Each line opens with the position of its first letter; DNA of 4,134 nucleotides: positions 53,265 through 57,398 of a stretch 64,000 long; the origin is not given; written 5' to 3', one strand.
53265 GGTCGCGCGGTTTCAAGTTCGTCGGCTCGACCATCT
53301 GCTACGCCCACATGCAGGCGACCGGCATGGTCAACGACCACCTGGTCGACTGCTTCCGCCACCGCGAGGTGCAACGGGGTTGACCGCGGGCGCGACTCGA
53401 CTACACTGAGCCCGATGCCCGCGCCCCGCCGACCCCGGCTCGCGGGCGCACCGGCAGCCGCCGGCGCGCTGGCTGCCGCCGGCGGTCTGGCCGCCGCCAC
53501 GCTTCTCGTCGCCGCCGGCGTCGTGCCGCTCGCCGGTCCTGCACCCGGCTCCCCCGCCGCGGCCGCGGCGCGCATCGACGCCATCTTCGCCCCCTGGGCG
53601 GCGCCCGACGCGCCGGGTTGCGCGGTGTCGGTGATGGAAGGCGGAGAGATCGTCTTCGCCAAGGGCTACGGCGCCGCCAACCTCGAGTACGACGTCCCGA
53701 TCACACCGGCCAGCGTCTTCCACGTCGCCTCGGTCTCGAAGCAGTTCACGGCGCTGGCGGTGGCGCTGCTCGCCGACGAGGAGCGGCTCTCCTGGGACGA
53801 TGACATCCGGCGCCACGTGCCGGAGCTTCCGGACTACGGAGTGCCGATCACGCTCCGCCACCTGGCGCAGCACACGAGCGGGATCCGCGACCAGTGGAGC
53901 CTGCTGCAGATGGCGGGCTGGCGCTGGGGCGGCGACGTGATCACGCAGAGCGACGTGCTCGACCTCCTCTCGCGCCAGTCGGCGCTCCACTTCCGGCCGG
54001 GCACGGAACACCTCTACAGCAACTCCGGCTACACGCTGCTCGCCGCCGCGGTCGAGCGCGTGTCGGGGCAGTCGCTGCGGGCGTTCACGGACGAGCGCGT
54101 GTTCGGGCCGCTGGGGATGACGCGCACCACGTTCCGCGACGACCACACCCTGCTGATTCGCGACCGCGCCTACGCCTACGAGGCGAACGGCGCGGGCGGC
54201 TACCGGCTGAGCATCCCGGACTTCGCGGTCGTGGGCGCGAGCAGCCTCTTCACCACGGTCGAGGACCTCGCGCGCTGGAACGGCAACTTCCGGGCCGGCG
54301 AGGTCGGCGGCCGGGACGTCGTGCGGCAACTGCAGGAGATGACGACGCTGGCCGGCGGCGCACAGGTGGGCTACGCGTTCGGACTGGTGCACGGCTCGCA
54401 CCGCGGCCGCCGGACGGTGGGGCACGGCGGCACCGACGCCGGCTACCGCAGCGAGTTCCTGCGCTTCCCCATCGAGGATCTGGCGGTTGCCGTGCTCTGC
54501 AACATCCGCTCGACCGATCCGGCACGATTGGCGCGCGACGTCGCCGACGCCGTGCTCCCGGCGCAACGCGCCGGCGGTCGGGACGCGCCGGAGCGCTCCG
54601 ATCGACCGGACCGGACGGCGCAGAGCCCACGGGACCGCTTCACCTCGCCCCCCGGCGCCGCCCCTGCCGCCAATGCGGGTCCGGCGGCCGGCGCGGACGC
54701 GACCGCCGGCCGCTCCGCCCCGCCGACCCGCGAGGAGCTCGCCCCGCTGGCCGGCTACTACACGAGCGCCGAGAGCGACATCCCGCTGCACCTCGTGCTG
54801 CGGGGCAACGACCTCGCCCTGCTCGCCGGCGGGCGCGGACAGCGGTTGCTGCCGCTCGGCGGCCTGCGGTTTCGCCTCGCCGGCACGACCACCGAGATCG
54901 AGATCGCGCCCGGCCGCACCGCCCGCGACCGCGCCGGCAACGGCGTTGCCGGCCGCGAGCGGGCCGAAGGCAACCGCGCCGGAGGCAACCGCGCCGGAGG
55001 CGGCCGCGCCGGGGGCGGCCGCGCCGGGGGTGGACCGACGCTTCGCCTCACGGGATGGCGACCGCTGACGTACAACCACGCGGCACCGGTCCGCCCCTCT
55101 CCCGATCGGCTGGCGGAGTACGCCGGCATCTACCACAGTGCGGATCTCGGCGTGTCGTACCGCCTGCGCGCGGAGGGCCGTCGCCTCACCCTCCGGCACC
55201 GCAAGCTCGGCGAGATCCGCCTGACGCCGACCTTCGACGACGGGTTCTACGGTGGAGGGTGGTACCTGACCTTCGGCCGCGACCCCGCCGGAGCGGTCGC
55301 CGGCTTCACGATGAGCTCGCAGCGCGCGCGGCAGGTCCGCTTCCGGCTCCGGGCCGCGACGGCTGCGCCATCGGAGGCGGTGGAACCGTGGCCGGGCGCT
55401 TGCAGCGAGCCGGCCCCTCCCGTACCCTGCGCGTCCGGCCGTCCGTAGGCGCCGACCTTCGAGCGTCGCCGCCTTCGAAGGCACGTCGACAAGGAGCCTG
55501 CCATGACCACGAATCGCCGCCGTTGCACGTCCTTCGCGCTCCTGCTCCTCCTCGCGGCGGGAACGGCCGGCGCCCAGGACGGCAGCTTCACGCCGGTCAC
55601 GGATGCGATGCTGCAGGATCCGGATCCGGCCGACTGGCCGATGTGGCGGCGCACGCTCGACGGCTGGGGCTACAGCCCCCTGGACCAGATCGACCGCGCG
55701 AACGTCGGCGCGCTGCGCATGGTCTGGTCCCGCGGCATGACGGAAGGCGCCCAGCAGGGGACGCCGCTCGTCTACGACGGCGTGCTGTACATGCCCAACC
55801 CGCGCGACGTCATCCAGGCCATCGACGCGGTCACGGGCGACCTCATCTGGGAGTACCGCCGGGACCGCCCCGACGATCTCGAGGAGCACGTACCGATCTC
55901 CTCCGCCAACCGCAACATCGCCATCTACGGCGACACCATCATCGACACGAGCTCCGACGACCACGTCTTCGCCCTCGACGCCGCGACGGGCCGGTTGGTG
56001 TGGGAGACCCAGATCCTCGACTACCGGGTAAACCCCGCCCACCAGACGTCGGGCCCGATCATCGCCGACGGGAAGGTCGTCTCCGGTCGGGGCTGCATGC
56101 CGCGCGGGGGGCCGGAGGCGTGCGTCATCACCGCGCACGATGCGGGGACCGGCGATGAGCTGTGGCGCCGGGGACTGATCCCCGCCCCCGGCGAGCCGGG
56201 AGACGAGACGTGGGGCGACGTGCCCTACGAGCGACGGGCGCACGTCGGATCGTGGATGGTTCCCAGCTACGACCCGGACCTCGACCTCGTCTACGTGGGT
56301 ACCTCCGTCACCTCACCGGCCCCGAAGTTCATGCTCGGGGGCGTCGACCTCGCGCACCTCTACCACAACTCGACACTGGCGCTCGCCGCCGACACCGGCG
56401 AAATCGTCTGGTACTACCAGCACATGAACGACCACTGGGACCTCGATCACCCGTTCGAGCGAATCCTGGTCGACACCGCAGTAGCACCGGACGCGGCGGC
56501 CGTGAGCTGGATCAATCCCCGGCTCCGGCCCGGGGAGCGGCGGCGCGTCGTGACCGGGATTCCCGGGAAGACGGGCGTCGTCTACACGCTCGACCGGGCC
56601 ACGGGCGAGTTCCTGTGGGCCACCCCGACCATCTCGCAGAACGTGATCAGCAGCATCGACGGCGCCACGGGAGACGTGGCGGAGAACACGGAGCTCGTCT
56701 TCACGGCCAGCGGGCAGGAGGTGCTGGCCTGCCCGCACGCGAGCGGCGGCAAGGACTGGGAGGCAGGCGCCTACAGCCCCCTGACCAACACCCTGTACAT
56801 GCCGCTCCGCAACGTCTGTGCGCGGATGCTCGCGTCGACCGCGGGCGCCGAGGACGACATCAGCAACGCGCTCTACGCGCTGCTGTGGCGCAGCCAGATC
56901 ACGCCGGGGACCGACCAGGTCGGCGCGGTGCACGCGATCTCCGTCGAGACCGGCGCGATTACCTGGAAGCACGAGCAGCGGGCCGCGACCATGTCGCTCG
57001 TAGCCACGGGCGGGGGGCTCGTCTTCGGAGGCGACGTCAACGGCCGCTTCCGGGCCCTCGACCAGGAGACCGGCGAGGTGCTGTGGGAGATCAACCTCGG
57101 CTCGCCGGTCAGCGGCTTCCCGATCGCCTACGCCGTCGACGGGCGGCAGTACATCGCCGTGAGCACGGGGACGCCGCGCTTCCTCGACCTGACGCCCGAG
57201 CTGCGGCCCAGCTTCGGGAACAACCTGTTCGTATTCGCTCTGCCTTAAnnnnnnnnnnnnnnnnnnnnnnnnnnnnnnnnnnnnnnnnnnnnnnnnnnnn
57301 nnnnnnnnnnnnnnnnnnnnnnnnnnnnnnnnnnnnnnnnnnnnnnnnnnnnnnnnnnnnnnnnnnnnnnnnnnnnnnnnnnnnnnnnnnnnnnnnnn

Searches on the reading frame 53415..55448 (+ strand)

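Call 16: search_protein_families(library=pfam, proteins=[window:53415-55448:+], max_evalue=0.1)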
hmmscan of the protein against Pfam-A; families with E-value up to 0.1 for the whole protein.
window:53415-55448:+ (677 aa): 2 families
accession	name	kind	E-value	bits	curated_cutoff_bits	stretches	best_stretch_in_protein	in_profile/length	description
PF00144.29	Beta-lactamase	-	2.2e-62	211.6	27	1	61-377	9-325/329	Beta-lactamase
PF11954.13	DUF3471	-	0.00046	21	29.3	1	559-636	5-91/103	Domain of unknown function (DUF3471)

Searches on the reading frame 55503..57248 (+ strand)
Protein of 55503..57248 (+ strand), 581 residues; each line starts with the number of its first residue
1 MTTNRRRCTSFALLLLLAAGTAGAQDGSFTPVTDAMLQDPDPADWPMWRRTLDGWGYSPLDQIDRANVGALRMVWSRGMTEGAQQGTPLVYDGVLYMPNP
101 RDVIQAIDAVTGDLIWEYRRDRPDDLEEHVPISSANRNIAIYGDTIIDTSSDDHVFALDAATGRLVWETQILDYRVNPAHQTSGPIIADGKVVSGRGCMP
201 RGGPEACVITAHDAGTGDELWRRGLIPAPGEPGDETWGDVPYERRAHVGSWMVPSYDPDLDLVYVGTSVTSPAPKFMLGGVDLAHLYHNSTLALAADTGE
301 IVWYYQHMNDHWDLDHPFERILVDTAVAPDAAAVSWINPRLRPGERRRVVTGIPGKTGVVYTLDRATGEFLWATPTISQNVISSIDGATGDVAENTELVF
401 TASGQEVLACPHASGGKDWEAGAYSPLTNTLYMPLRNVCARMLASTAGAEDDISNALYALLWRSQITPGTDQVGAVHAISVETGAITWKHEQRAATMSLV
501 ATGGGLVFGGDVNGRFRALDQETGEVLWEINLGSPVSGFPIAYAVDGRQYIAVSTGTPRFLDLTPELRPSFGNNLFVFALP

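Call 16: search_protein_families(library=pfam, proteins=[window:55503-57248:+], max_evalue=0.1)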
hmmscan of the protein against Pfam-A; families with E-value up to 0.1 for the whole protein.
window:55503-57248:+ (581 aa): 5 families
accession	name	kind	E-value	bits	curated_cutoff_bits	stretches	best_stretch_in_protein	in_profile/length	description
PF01011.28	PQQ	-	1.5e-60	206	26.7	2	45-373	1-337/595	Glucose/ethanol/alcohol dehydrogenase, beta-propeller domain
PF13360.13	PQQ_2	-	1.6e-30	106.9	27.6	3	74-222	56-194/233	Outer membrane protein assembly factor BamB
PF13570.13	Beta-prop_ACSF4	-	3.9e-12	46.7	133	1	475-552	114-191/329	Beta-alanine-activating enzyme, beta-propeller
PF25293.1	Beta-prop_EMC1_N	-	3.5e-05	24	34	0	101-180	40-112/219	EMC1 N-terminal beta-propeller domain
PF23727.1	Beta-prop_FAM234A_B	-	0.0081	15.2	26.4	0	518-532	317-331/467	FAM234A/B beta-propeller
